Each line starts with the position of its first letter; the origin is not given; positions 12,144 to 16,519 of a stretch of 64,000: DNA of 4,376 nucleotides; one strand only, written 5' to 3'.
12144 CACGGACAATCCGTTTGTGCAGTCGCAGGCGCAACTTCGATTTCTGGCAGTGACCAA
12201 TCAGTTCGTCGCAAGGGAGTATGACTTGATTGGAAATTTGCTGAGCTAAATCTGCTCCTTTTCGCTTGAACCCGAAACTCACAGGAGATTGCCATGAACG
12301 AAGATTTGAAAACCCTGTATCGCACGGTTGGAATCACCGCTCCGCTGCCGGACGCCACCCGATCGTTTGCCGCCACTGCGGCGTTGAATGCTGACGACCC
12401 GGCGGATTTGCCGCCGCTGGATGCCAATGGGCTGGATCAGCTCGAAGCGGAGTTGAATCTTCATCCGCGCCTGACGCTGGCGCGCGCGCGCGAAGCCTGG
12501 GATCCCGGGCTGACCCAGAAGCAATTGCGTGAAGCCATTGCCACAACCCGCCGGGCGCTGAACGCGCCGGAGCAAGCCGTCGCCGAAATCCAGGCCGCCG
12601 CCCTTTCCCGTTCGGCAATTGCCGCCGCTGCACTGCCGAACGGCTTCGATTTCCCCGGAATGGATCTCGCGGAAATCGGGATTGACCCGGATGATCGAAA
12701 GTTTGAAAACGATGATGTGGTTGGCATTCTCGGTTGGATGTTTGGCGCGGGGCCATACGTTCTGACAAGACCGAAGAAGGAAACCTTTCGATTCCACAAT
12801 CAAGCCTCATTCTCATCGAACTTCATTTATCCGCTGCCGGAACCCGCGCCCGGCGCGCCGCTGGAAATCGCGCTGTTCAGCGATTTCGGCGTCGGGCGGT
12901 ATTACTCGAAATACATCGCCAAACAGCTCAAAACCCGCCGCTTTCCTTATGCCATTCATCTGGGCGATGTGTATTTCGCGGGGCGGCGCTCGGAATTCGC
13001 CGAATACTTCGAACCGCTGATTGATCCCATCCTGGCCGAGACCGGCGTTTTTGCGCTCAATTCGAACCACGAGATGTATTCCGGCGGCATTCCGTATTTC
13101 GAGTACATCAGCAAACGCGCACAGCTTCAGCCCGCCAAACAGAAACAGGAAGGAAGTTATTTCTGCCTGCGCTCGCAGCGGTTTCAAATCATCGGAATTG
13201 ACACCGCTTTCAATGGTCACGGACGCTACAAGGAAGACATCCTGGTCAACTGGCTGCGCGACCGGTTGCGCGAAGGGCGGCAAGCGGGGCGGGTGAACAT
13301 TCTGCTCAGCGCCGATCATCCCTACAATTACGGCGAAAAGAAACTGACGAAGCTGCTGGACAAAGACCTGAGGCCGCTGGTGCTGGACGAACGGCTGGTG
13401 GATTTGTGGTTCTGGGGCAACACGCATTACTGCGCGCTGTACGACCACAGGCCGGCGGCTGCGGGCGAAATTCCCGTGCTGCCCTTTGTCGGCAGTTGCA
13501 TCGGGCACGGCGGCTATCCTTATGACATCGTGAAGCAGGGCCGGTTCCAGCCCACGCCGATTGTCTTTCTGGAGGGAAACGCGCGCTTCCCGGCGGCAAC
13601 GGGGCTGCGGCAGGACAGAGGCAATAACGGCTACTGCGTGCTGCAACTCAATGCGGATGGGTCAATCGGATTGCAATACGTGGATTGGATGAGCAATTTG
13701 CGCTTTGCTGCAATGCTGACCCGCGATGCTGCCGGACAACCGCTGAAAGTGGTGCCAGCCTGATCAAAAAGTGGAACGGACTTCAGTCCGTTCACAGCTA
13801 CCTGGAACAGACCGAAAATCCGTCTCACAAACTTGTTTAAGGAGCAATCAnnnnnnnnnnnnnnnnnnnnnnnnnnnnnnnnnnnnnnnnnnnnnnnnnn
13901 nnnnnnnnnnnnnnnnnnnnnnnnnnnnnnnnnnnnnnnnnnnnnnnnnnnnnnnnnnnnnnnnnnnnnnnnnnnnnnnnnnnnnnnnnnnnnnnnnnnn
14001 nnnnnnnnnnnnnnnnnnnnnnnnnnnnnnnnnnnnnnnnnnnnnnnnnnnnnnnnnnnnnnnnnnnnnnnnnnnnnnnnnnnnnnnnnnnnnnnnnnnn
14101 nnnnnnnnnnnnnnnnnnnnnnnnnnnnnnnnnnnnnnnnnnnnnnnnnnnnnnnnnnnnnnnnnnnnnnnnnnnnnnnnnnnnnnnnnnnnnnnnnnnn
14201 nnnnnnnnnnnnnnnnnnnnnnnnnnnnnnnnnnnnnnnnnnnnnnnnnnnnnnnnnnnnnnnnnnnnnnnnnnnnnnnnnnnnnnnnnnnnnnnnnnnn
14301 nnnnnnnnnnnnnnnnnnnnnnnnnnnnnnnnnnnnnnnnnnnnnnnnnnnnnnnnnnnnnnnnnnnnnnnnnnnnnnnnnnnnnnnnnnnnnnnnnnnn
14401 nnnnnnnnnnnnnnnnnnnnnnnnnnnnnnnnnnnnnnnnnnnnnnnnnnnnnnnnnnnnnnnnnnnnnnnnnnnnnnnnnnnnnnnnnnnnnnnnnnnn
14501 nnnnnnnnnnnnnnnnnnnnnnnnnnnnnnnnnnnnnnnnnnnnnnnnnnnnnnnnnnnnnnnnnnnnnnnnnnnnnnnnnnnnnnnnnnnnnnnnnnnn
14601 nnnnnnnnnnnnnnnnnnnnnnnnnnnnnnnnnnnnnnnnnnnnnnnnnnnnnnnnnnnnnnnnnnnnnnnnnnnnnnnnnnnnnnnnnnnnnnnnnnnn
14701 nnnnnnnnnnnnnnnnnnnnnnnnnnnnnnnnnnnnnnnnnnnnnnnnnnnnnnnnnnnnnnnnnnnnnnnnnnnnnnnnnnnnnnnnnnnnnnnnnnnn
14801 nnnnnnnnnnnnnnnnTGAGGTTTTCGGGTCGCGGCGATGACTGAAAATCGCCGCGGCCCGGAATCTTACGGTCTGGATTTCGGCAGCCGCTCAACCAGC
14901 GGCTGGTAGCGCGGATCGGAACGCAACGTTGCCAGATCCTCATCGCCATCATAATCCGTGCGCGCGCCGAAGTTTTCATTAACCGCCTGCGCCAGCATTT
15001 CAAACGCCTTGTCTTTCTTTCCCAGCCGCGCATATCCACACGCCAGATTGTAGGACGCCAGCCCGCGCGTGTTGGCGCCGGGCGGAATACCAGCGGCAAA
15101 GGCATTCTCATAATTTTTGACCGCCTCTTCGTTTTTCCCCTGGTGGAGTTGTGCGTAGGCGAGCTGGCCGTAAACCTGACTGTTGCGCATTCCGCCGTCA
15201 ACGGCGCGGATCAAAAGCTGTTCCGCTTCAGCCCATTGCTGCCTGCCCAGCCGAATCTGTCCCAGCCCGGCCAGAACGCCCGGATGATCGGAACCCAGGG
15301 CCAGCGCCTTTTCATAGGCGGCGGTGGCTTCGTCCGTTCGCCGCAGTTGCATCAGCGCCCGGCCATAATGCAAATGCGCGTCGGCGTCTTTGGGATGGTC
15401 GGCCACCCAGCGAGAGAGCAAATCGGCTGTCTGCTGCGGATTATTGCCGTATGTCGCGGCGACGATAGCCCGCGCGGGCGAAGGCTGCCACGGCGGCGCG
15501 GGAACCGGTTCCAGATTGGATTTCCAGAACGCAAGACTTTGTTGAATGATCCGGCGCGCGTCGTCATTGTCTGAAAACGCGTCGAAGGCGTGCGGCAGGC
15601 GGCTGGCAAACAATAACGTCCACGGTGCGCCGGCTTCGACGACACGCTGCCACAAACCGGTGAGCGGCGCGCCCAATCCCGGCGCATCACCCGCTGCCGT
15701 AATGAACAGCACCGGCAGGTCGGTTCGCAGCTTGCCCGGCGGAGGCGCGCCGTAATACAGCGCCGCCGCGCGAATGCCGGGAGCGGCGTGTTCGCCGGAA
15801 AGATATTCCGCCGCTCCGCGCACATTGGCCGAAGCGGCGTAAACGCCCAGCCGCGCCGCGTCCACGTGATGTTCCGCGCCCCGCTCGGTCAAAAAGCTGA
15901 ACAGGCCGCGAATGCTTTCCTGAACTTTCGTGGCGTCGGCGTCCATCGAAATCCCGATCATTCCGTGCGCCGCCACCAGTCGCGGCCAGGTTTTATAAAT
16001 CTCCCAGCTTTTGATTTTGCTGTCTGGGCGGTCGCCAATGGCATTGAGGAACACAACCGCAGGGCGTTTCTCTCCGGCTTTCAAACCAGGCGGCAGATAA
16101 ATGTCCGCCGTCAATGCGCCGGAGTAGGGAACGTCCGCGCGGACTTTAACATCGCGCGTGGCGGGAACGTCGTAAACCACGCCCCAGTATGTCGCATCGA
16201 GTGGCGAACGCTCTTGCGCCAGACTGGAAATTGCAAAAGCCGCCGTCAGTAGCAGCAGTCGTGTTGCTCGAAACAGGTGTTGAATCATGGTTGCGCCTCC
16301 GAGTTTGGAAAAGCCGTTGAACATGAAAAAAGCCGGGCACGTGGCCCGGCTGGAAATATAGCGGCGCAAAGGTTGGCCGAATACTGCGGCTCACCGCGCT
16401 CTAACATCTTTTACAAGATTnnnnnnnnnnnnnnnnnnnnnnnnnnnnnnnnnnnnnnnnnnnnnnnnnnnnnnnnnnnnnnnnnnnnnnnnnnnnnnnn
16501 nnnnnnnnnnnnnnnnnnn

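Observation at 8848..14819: Three-gene operon of unknown function: GMC-oxidoreductase fusion, metallophosphoesterase with N-terminal extension, hypothetical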

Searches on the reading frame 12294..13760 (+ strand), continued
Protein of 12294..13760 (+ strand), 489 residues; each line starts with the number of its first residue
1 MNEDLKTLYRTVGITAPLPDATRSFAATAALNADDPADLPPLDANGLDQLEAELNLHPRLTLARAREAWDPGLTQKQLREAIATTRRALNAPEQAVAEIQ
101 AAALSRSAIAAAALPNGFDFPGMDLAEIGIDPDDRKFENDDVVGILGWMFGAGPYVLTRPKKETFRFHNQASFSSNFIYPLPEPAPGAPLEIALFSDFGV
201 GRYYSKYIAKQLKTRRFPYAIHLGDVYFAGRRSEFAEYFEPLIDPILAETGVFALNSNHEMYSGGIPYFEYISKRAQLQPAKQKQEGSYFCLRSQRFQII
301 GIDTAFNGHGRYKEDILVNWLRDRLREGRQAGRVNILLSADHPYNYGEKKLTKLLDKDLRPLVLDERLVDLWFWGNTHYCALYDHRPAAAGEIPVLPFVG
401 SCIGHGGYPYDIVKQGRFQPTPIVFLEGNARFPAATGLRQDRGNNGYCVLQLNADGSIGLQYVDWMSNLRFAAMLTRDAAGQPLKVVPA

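Call 82: search_protein_families(library=pfam, proteins=[P0337, P0322, P0314, P0347, P0327, P0338, P0355, P0270], max_evalue=0.01)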
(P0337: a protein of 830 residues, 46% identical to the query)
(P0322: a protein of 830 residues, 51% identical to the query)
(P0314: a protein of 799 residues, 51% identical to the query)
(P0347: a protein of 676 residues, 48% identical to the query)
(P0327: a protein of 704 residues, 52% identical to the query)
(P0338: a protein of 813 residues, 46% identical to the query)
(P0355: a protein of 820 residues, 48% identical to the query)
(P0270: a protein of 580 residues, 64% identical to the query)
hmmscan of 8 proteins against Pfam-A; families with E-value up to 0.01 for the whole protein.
P0337 (830 aa): 2 families
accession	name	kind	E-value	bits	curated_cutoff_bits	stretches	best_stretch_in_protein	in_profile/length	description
PF25608.1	NAL1_N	-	2e-05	24.7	27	1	41-112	12-80/80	NARROW LEAF 1 N-terminal domain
PF00149.33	Metallophos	-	7.3e-05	23.7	21.5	1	537-723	3-190/191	Calcineurin-like phosphoesterase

P0322 (830 aa): 1 family
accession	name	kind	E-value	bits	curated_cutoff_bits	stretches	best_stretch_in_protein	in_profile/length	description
PF00149.33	Metallophos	-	9.2e-06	26.7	21.5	1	540-724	3-190/191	Calcineurin-like phosphoesterase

P0314 (799 aa): 1 family
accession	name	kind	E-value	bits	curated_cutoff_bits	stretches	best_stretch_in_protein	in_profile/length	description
PF00149.33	Metallophos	-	0.0011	19.9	21.5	1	506-692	3-190/191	Calcineurin-like phosphoesterase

P0347 (676 aa): 3 families
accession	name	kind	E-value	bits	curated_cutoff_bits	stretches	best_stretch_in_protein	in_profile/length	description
PF00149.33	Metallophos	-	3.7e-07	31.2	21.5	1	381-567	3-190/191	Calcineurin-like phosphoesterase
PF13365.12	Trypsin_2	-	2.2e-06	28.9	27.6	1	3-30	117-144/144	Trypsin-like peptidase domain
PF00949.27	Peptidase_S7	-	0.0036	17.6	20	1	9-35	91-117/131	Peptidase S7, Flavivirus NS3 serine protease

P0327 (704 aa): 0 families

P0338 (813 aa): 1 family
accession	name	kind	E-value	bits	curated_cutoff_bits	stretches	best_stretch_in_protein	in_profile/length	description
PF00149.33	Metallophos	-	0.00029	21.8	21.5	1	522-708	3-190/191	Calcineurin-like phosphoesterase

P0355 (820 aa): 0 families

P0270 (580 aa): 0 families

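Call 85: search_protein_families(library=padloc, proteins=[L070:6275-8164:+, L070:8231-9904:+, P0337], max_evalue=0.01)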
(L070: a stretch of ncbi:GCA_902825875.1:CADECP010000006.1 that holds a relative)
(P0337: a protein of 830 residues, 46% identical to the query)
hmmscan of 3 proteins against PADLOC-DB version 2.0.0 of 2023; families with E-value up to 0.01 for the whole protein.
L070:6275-8164:+ (630 aa): 0 families

L070:8231-9904:+ (558 aa): 0 families

P0337 (830 aa): 0 families

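Call 98: search_solved_structures(query=A3, max_evalue=1, show_alignments=1)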
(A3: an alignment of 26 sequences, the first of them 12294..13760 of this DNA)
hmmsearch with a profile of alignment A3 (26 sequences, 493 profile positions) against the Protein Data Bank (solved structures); distinct sequences matched with E-value up to 1: 0.
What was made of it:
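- Closest known: Purple acid phosphatase and other calcineurin-like metallophosphoesterases. Different: No solved relative is found even with a family profile (call 98).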

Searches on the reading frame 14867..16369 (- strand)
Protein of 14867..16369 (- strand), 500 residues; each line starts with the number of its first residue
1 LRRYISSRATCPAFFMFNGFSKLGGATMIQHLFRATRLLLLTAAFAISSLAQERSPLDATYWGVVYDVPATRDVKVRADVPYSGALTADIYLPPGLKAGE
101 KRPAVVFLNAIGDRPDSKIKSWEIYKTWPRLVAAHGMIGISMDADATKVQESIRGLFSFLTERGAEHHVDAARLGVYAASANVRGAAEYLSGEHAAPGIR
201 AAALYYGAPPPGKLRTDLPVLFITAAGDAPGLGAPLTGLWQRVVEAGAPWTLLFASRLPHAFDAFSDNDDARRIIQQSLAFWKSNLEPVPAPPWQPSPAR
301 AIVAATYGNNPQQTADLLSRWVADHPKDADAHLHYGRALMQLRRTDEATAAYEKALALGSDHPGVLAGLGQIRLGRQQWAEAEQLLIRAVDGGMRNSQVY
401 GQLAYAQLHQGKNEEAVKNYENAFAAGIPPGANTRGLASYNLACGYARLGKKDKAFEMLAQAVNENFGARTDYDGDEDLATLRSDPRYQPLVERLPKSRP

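Call 25: search_protein_families(library=pfam, proteins=[window:14867-16369:-], max_evalue=0.001)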
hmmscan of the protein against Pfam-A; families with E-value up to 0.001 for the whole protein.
window:14867-16369:- (500 aa): 13 families
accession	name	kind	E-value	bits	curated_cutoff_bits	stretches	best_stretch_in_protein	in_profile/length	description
PF13424.12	TPR_12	-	7.1e-13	49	30.1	2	399-463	5-72/77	Tetratricopeptide repeat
PF23914.1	TPR_CcmH_CycH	-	2.3e-12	47.4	42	1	323-422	44-146/158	Cytochrome c-type biogenesis protein H TPR domain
PF14559.12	TPR_19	-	1.6e-11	44.8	25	2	344-391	6-53/68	Tetratricopeptide repeat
PF07719.23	TPR_2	-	3e-11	43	27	1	329-359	1-31/34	Tetratricopeptide repeat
PF13431.12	TPR_17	-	7.3e-10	38.8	24.4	0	395-417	11-33/34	Tetratricopeptide repeat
PF13181.12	TPR_8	-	9.3e-09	35.2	25.7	0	329-358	1-30/34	Tetratricopeptide repeat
PF00515.34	TPR_1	-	1.7e-07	31.2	27.8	0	331-358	3-30/34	Tetratricopeptide repeat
PF13176.12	TPR_7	-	2.1e-07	30.9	27.9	0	336-359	6-29/36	Tetratricopeptide repeat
PF13432.12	TPR_16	-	1.1e-06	29.3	32.7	1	309-363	11-65/65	Tetratricopeptide repeat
PF13428.12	TPR_14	-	1.6e-06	28.6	23.5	1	330-372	2-44/44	Tetratricopeptide repeat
PF13414.12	TPR_11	-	7.3e-06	26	26.8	0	336-372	1-37/42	TPR repeat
PF13374.12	TPR_10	-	1.6e-05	25.2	27.5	0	336-363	9-41/42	Tetratricopeptide repeat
PF13174.12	TPR_6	-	0.00037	21.4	26.3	0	438-465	2-29/33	Tetratricopeptide repeat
